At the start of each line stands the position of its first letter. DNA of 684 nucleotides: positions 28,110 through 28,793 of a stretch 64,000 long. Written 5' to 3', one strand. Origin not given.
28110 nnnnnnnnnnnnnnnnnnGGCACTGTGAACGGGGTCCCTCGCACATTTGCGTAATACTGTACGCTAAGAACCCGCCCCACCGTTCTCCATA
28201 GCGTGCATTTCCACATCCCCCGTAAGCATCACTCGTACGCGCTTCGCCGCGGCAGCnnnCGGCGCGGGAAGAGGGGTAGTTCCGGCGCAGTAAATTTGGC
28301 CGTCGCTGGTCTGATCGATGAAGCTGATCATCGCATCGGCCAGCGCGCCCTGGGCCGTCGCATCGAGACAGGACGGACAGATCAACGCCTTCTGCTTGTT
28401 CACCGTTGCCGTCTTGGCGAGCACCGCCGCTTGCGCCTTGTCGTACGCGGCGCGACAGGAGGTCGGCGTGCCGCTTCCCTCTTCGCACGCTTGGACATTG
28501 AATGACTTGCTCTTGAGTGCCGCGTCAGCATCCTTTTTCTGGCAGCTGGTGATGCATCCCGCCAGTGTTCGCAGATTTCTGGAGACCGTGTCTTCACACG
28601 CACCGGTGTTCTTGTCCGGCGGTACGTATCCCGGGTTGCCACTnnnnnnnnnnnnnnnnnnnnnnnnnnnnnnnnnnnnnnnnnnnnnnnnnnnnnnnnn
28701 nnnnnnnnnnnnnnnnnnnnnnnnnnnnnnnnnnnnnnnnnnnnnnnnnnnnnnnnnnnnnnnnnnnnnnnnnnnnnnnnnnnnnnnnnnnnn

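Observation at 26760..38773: Operon-like array of a GH108 muramidase, two giant modular secreted proteins and a DUF1566 protein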

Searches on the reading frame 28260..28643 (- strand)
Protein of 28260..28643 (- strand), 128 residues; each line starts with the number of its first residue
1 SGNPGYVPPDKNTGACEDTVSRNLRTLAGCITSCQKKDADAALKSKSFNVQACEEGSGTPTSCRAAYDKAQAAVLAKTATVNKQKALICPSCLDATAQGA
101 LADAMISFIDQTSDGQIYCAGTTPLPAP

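Call 22: search_solved_structures(query=A1, max_evalue=10)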
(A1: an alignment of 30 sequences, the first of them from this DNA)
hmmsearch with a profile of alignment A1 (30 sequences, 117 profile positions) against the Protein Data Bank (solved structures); distinct sequences matched with E-value up to 10: 1.
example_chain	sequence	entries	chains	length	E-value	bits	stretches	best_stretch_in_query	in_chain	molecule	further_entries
6tc7_AAA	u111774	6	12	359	0.11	16.1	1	27-73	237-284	Phytochrome | Phytochrome A-2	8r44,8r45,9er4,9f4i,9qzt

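Call 29: predict_structure(alignment_id=A1)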
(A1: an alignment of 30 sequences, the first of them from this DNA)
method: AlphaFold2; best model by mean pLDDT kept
length: 128 residues; sequences in the alignment: 30
mean_pLDDT: 86.3   pTM: 0.78
mean pLDDT of the five models: 86.3, 86.3, 85.3, 84.3, 84.1
residues with pLDDT >= 90: 84; 70-90: 22; 50-70: 20; < 50: 2
segments of 3 or more residues with pLDDT < 50: none
pLDDT, mean of each block of 10 residues (from residue 1): 65 93 96 90 91 88 96 96 93 94 92 64 57
secondary structure, 60 per line:
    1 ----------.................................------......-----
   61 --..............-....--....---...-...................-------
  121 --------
elements in order: H11-43 H50-55 H63-76 E78-81 E84-87 H95-113

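Call 31: search_protein_representatives(alignment_id=A1)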
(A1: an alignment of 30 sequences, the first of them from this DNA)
Query: 30 sequences, 117 profile positions. Proteins with E-value up to 0.001 (for the whole library): 651; up to 1e-10: 447; up to 1e-30: 148. The best 150 are listed.
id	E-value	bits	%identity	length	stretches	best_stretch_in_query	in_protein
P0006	2.7e-102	353.4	-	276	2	2-116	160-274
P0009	1.3e-92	322.2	-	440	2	2-116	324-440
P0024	6.1e-89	310.4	-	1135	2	2-116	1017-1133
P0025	1.4e-88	309.2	-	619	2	2-115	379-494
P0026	1.5e-83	293.0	-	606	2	2-116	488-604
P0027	2.8e-83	292.1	-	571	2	4-116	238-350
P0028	4.7e-82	288.2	-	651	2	3-116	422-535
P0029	1.4e-78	276.9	-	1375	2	2-116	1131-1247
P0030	3.4e-78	275.7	-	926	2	3-116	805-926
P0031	5.5e-78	275.1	-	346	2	4-116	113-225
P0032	1.9e-76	270.1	-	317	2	4-116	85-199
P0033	4.1e-76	269.0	-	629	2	2-116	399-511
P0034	1.4e-75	267.3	-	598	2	2-116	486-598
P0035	1.2e-73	261.0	-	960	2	3-116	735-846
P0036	1.5e-73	260.8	-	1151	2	4-116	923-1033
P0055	6.8e-54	197.4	-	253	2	2-116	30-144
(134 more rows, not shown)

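Call 37: find_related_loci(query=A2, collection=genome_contigs, flank=10000)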
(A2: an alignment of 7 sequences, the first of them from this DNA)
Query A2 (128 aa) in genome_contigs; peptide patterns used: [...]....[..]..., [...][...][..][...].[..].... (x = any residue, [..] = any of these).
44 stretches matched a pattern; 11 encode a relative of the query (tblastn E <= 1e-3); 10 distinct loci.
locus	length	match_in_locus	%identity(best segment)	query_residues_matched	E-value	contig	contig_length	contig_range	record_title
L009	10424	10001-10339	57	5-126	9e-40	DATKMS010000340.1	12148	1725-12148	MAG TPA_asm: Candidatus Margulisiibacteriota bacterium isolate SMAG_U14717 k141_978856, whole genome shotgun sequence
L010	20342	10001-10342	53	5-126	2e-38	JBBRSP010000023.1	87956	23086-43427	MAG: Candidatus Binatia bacterium isolate La2_metabat2.097 La2_metabat2.097_K_2374018L87956_cov_27.1331, whole genome sh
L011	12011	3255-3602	53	5-128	2e-38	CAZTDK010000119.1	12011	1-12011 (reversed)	MAG TPA_asm: uncultured Candidatus Binatia bacterium isolate binchicken_co54_374 genome assembly, contig: NODE_9590_leng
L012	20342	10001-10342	50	2-125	1e-34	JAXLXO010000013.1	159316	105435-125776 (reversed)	MAG: Candidatus Binatia bacterium isolate STL-DESB3 C3.115.fa-13, whole genome shotgun sequence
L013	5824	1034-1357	52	5-123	3e-33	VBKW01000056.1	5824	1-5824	MAG: Deltaproteobacteria bacterium isolate DP_19 14_0903_13_30cm_scaffold_669604, whole genome shotgun sequence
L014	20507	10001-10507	49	2-126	4e-32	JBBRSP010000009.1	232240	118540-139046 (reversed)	MAG: Candidatus Binatia bacterium isolate La2_metabat2.097 La2_metabat2.097_K_3719639L232240_cov_26.3656, whole genome s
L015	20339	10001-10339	47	3-125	3e-31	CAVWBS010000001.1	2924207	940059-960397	MAG: uncultured delta proteobacterium isolate MFD05442.bin.2.52 genome assembly, contig: contig_16185, whole genome shot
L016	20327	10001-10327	48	5-125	1e-27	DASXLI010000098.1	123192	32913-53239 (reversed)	MAG TPA_asm: Candidatus Binatia bacterium isolate SMAG_U5298 k141_354592, whole genome shotgun sequence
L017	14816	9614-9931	41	5-125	6e-25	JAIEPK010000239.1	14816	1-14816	MAG: Candidatus Binatia bacterium isolate co.spades.DASTOOL.2.5kb_007 c_000000433475, whole genome shotgun sequence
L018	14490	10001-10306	39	5-126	1e-17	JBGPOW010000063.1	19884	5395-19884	MAG: Candidatus Binatia bacterium isolate OBJ2_061818_050_29 k141_569064_length_19884_cov_171.1866, whole genome shotgun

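Call 41: search_protein_families(library=pfam, proteins=[L015:4509-7823:+, L015:7487-10687:+, L015:10729-13998:+, L015:13884-17243:+, L015:17409-19415:+, L012:6075-8834:+, L012:8576-10696:+, P0036, P0030, P0055], max_evalue=0.001)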
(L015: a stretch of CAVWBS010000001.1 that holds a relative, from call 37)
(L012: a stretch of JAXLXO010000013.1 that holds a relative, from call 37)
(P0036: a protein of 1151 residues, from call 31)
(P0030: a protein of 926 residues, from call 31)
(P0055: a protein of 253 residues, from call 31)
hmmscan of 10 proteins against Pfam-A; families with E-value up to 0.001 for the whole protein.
L015:4509-7823:+ (1104 aa): 0 families

L015:7487-10687:+ (1066 aa): 0 families

L015:10729-13998:+ (1089 aa): 4 families
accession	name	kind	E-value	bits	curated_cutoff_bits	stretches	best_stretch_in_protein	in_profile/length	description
PF13449.12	Phytase-like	-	1.2e-46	160.3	27.6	1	507-810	45-284/284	Esterase-like activity of phytase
PF17963.7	Big_9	-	3.6e-14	53.8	23.6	1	360-435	4-78/89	Bacterial Ig domain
PF17892.7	Cadherin_5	-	1.8e-10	40.9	26.5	1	360-435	5-85/98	Cadherin-like domain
PF17803.7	Cadherin_4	-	9.1e-10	39.4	25.1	1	360-415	14-71/71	Bacterial cadherin-like domain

L015:13884-17243:+ (1119 aa): 1 family
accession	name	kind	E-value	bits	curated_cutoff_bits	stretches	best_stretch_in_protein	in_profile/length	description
PF08857.17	ParBc_2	-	7.5e-39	133.8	23.6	1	825-1031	2-158/158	Putative ParB-like nuclease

L015:17409-19415:+ (668 aa): 0 families

L012:6075-8834:+ (919 aa): 1 family
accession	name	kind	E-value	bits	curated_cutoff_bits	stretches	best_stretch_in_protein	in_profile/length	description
PF14521.12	Aspzincin_M35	-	5.4e-42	144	30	1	468-592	9-141/142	Lysine-specific metallo-endopeptidase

L012:8576-10696:+ (706 aa): 2 families
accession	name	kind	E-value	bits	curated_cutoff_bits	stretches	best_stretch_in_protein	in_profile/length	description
PF14521.12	Aspzincin_M35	-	7e-41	140.4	30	1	322-454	4-142/142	Lysine-specific metallo-endopeptidase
PF13933.12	HRXXH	-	0.00014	22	27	0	273-369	29-122/245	Putative peptidase family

P0036 (1151 aa): 2 families
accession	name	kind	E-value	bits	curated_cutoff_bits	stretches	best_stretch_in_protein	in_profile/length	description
PF07603.17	Lcl_C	-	9.2e-19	68.3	34.9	1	645-804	1-117/117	Lcl C-terminal domain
PF02415.23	Chlam_PMP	-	0.00027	21.3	20.6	0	374-390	1-17/19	Chlamydia polymorphic membrane protein (Chlamydia_PMP) repeat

P0030 (926 aa): 0 families

P0055 (253 aa): 0 families

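Call 51: find_encoding_contigs(protein=P0030, flank=10000, max_places=4)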
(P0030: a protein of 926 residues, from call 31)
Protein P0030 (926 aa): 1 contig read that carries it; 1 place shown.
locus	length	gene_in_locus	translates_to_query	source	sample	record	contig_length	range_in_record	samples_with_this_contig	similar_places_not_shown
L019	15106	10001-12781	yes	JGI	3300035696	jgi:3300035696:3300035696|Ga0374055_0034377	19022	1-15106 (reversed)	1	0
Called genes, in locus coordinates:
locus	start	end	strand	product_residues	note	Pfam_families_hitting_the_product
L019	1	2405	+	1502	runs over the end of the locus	-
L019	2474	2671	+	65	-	PF13405:EF-hand_6 (faint), PF13499:EF-hand_7 (faint)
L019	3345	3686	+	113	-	-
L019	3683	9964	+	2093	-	PF13229:Beta_helix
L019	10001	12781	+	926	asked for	-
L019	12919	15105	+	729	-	?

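Call 52: find_encoding_contigs(protein=P0036, flank=10000, max_places=4)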
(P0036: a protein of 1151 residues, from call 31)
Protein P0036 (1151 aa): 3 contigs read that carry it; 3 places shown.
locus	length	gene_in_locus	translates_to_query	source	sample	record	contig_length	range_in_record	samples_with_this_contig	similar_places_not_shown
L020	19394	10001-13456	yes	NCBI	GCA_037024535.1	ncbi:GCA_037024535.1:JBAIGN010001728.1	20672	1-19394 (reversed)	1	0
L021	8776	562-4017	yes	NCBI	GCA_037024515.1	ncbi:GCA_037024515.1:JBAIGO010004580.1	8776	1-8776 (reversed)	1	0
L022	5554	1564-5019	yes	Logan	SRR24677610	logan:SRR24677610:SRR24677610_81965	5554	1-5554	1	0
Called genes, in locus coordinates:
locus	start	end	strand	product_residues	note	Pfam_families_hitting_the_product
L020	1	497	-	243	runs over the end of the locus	-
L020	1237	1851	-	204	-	-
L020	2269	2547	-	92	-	PF01402:RHH_1 (weak)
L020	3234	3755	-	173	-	-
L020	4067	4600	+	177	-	-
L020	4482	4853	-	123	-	PF20137:BubE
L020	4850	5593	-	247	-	PF00899:ThiF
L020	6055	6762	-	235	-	-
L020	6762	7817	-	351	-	-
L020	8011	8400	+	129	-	-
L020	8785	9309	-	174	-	PF14659:Phage_int_SAM_3, PF22022:Phage_int_M (weak)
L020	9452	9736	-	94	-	-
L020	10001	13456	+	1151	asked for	PF13229:Beta_helix (weak), PF07603:Lcl_C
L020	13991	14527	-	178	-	-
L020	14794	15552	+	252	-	-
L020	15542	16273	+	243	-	-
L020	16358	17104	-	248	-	PF04116:FA_hydroxylase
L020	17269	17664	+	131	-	-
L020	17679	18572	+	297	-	PF11306:DUF3108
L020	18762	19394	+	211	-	?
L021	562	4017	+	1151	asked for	PF13229:Beta_helix (weak), PF07603:Lcl_C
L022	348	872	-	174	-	PF14659:Phage_int_SAM_3, PF22022:Phage_int_M (weak)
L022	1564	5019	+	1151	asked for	PF13229:Beta_helix (weak), PF07603:Lcl_C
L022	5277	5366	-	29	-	-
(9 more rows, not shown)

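Call 91: search_protein_families(library=ncbifam, proteins=[P0055, P0036, P0030], max_evalue=0.01)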
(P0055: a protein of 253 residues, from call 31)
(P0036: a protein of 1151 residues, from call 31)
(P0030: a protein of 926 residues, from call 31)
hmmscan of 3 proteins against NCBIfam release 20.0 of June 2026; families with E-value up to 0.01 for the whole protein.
P0055 (253 aa): 0 families

P0036 (1151 aa): 4 families
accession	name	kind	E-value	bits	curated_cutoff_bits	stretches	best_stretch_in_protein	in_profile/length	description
NF041518.1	choice_anch_Q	domain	4.2e-17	62.1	25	1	573-632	6-58/58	choice-of-anchor Q domain-containing protein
NF047850.1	Lsa25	exception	9.5e-07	28.8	260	1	637-804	29-207/207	surface adhesin Lsa25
TIGR01376.1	POMP_repeat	repeat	0.00052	19.7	15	1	376-390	6-20/28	polymorphic outer membrane protein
TIGR04247.1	NosD_copper_fam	subfamily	0.0015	17.2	300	0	347-457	181-285/377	nitrous oxide reductase family maturation protein NosD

P0030 (926 aa): 2 families
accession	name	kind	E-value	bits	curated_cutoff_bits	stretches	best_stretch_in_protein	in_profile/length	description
NF045728.1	glycosyl_F510_1955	equivalog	4.5e-10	39.2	175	1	63-153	72-161/246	F510_1955 family glycosylhydrolase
NF041518.1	choice_anch_Q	domain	2.2e-08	34.2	25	1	520-592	7-57/58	choice-of-anchor Q domain-containing protein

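Call 97: find_related_loci(query=A2, collection=metagenome_contigs, flank=10000)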
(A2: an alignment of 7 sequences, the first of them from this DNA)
Query A2 (128 aa) in metagenome_contigs; peptide patterns used: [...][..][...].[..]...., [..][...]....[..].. (x = any residue, [..] = any of these).
224 stretches matched a pattern; 57 encode a relative of the query (tblastn E <= 1e-3); 57 distinct loci.
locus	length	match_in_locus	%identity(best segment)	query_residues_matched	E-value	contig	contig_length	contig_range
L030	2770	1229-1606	87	1-126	7e-73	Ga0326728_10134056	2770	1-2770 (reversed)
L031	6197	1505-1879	86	1-126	8e-70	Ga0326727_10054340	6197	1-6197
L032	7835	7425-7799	86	1-126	8e-70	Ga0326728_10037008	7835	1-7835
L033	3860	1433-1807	87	1-126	3e-69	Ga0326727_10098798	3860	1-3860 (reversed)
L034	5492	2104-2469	81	1-126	3e-65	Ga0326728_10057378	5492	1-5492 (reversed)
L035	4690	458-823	81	1-126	5e-65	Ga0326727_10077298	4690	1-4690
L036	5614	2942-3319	89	1-126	3e-63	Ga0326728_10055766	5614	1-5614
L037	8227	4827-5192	72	7-126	4e-54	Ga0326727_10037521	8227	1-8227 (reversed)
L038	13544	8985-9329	57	5-126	2e-44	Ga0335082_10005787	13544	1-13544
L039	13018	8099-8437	56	5-126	6e-39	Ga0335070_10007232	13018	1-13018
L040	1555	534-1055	56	5-121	6e-39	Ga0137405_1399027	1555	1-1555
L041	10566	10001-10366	52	3-126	3e-38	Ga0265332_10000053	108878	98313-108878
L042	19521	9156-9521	52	3-126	3e-38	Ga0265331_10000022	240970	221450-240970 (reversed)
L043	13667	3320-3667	53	5-128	4e-38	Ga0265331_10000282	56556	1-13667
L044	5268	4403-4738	53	5-126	8e-38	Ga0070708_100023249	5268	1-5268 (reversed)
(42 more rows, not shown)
